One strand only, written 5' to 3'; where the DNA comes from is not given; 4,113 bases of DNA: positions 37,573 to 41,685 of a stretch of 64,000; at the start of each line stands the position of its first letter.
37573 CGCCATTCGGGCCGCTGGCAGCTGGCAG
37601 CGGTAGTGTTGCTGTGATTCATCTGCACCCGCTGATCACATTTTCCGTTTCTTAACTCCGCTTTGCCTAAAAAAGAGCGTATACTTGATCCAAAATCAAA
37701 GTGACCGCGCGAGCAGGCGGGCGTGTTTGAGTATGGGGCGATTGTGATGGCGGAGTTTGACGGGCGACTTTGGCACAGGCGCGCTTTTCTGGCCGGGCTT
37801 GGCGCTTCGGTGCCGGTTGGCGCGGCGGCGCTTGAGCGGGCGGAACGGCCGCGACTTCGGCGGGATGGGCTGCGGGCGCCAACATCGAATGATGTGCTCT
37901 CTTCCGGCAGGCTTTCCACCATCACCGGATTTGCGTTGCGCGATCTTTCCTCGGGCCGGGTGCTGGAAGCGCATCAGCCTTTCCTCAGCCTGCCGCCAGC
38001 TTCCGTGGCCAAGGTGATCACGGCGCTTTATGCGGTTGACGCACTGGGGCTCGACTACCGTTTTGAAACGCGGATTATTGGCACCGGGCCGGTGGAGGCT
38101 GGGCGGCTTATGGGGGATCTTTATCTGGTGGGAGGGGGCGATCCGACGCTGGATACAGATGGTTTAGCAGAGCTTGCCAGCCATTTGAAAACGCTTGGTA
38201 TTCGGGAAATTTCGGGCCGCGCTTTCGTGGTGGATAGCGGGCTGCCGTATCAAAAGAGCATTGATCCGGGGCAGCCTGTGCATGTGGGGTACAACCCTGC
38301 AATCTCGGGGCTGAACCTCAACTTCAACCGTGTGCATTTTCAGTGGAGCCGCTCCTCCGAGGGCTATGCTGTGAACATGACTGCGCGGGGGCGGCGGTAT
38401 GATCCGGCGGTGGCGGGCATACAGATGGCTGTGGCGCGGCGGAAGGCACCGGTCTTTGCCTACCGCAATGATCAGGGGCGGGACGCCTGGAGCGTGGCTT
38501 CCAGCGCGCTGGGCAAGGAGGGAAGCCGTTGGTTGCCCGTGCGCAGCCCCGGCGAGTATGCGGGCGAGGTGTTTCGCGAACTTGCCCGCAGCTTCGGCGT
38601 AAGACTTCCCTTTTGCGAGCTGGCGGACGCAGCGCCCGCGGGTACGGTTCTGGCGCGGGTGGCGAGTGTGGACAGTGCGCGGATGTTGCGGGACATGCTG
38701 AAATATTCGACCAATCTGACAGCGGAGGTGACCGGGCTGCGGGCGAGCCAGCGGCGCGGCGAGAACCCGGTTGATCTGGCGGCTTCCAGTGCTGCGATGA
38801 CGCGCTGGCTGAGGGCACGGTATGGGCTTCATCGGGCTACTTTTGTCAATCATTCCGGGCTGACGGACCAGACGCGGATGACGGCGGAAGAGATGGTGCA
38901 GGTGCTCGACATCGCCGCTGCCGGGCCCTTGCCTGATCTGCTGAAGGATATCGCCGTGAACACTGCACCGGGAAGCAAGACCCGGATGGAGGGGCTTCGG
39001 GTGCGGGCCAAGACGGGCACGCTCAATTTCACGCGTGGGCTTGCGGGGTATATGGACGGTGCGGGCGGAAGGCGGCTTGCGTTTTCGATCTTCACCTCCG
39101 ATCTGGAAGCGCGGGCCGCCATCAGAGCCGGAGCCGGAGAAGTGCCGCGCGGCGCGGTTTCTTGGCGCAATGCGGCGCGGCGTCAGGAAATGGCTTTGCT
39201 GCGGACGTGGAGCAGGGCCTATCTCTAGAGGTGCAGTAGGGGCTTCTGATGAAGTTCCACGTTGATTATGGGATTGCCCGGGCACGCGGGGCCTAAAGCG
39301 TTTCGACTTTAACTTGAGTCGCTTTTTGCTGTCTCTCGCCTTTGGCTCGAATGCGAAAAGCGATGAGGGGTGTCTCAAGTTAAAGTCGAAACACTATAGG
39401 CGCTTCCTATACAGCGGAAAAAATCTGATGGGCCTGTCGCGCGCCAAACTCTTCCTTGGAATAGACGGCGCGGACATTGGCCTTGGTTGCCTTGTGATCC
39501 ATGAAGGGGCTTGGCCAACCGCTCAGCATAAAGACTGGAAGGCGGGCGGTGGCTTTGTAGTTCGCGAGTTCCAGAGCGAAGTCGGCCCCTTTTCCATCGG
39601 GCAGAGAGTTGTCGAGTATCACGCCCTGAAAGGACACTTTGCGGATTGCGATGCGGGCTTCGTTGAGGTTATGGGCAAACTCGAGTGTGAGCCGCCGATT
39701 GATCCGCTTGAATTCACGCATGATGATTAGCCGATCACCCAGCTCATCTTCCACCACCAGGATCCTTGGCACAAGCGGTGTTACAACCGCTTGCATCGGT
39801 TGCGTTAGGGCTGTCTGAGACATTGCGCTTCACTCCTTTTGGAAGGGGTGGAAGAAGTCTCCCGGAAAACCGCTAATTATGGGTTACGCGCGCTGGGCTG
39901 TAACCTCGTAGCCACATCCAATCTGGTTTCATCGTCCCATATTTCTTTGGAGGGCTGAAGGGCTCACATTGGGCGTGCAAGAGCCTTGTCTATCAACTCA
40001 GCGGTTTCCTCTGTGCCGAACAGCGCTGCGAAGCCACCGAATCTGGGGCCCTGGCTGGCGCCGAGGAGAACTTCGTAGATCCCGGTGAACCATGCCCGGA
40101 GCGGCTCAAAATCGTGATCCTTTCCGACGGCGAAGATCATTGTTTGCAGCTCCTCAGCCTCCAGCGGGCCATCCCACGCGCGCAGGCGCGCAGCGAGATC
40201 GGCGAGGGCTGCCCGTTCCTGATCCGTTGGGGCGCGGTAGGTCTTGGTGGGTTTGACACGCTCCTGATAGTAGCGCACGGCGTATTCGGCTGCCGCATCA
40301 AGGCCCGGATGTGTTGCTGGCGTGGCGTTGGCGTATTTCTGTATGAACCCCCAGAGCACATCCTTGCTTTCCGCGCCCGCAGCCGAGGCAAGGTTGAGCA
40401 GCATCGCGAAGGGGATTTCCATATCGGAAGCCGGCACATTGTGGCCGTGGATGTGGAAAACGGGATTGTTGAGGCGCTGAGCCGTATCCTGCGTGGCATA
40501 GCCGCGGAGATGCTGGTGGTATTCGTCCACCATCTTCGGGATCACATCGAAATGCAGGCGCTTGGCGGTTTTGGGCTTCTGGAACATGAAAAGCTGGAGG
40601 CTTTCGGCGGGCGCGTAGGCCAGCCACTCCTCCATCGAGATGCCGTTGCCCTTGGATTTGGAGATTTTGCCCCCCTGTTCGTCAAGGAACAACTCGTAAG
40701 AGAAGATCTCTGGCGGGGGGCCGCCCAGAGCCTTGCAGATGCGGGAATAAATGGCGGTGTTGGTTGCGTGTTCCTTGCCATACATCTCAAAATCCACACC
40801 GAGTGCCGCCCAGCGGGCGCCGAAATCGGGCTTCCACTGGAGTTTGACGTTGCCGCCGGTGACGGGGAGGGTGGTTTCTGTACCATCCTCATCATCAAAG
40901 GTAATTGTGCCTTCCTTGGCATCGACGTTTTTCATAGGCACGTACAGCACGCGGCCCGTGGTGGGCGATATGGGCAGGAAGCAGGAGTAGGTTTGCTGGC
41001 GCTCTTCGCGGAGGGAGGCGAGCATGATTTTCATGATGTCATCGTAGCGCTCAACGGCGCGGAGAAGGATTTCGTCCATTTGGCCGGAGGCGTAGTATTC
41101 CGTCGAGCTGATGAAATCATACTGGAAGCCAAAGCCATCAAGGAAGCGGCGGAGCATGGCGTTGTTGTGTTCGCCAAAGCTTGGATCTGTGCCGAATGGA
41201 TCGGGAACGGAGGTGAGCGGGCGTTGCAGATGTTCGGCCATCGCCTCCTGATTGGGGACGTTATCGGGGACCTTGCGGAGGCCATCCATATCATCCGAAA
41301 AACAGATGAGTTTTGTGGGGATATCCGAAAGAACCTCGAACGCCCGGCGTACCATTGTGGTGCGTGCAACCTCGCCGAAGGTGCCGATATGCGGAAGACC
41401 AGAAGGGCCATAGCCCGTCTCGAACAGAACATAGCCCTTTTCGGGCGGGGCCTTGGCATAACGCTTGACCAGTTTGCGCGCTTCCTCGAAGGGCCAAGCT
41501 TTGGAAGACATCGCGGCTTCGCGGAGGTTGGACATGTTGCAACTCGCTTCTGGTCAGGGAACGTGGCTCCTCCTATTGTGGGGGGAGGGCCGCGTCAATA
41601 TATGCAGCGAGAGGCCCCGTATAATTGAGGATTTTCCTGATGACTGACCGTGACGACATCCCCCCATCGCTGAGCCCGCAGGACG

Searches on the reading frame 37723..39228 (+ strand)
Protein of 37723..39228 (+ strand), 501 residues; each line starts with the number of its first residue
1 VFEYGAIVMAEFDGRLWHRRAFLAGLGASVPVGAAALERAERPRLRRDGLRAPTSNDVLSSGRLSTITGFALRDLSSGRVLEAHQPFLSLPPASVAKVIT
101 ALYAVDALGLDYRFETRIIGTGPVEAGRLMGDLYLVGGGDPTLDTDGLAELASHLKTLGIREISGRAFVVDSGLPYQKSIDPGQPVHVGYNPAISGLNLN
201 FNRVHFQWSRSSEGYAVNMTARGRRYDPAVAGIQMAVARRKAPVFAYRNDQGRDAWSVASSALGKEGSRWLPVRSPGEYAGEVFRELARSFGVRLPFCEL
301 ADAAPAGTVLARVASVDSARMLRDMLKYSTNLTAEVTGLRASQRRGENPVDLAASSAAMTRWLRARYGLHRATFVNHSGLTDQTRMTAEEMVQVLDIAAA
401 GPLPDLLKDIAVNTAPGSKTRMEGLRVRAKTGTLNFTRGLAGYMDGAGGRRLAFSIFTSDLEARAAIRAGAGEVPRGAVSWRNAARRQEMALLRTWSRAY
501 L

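Call 84: search_protein_families(library=pfam, proteins=[window:37723-39228:+], max_evalue=0.00001)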
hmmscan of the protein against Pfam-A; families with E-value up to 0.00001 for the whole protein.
window:37723-39228:+ (501 aa): 1 family
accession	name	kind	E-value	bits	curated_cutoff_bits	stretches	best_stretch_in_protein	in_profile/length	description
PF02113.21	Peptidase_S13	-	1.1e-51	176.5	22.8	1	59-465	9-429/444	D-Ala-D-Ala carboxypeptidase 3 (S13) family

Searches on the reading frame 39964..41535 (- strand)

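Call 84: search_protein_families(library=pfam, proteins=[window:39964-41535:-], max_evalue=0.00001)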
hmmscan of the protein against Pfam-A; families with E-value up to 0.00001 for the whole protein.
window:39964-41535:- (523 aa): 1 family
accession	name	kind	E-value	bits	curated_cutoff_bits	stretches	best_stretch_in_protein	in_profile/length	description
PF01921.24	tRNA-synt_1f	-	3.8e-132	441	27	1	12-365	1-359/360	tRNA synthetases class I (K)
